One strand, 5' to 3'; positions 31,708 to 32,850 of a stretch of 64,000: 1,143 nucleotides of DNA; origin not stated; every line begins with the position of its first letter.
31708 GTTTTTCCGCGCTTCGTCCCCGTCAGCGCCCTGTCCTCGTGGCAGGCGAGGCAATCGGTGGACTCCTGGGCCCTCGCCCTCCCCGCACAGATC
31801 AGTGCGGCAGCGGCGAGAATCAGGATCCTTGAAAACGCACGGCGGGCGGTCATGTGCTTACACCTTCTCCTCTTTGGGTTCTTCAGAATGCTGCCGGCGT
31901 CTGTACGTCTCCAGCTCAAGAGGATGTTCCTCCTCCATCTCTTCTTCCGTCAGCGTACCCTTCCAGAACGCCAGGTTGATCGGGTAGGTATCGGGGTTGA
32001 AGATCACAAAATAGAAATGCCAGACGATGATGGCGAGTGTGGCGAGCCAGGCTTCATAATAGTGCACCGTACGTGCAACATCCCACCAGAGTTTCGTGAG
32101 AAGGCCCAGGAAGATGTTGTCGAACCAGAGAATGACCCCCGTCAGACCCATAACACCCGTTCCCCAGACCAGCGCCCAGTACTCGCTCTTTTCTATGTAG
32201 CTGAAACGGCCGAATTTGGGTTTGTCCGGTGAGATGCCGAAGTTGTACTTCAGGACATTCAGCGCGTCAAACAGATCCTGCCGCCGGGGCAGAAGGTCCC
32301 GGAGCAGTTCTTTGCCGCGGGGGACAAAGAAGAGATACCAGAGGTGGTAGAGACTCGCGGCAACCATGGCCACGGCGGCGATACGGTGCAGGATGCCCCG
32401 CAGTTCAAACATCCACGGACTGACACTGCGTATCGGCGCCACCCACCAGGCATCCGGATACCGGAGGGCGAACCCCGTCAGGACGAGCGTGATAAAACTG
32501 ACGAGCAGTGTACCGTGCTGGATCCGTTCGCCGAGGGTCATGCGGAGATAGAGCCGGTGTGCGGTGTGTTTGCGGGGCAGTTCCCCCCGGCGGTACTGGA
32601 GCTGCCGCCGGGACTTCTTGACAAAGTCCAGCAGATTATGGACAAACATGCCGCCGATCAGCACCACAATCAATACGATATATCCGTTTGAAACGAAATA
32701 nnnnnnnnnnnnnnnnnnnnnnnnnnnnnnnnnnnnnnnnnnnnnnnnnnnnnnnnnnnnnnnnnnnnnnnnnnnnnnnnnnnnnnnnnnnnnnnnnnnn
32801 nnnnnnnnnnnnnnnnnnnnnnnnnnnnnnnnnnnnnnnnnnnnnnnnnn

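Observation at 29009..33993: Tandem paralogous quinol-dehydrogenase candidates: one fused (13 haems + cytochrome b), one split (19 haems, then cytochrome b)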

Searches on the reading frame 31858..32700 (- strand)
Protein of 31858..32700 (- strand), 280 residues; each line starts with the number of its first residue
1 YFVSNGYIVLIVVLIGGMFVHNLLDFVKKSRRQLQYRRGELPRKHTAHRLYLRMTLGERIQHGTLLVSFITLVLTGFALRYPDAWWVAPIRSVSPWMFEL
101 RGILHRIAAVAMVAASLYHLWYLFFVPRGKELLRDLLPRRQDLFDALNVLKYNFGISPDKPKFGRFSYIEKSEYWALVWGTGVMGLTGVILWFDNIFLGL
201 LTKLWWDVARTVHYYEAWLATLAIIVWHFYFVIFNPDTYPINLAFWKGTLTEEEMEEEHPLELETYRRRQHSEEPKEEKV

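Call 38: search_solved_structures(query=window:31858-32700:-, max_evalue=1, show_alignments=2)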
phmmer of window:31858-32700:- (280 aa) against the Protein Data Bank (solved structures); distinct sequences matched with E-value up to 1: 3.
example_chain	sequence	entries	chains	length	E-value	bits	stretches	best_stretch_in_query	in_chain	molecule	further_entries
1kqf_C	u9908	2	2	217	0.0018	21.1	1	50-193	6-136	FORMATE DEHYDROGENASE, NITRATE-INDUCIBLE, CYTOCHROME B556(FDN) SUBUNIT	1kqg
4nrh_B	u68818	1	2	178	0.054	16.2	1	196-272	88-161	Chaperone SycD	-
2zki_A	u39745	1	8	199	0.44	13.2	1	173-240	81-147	199aa long hypothetical Trp repressor binding protein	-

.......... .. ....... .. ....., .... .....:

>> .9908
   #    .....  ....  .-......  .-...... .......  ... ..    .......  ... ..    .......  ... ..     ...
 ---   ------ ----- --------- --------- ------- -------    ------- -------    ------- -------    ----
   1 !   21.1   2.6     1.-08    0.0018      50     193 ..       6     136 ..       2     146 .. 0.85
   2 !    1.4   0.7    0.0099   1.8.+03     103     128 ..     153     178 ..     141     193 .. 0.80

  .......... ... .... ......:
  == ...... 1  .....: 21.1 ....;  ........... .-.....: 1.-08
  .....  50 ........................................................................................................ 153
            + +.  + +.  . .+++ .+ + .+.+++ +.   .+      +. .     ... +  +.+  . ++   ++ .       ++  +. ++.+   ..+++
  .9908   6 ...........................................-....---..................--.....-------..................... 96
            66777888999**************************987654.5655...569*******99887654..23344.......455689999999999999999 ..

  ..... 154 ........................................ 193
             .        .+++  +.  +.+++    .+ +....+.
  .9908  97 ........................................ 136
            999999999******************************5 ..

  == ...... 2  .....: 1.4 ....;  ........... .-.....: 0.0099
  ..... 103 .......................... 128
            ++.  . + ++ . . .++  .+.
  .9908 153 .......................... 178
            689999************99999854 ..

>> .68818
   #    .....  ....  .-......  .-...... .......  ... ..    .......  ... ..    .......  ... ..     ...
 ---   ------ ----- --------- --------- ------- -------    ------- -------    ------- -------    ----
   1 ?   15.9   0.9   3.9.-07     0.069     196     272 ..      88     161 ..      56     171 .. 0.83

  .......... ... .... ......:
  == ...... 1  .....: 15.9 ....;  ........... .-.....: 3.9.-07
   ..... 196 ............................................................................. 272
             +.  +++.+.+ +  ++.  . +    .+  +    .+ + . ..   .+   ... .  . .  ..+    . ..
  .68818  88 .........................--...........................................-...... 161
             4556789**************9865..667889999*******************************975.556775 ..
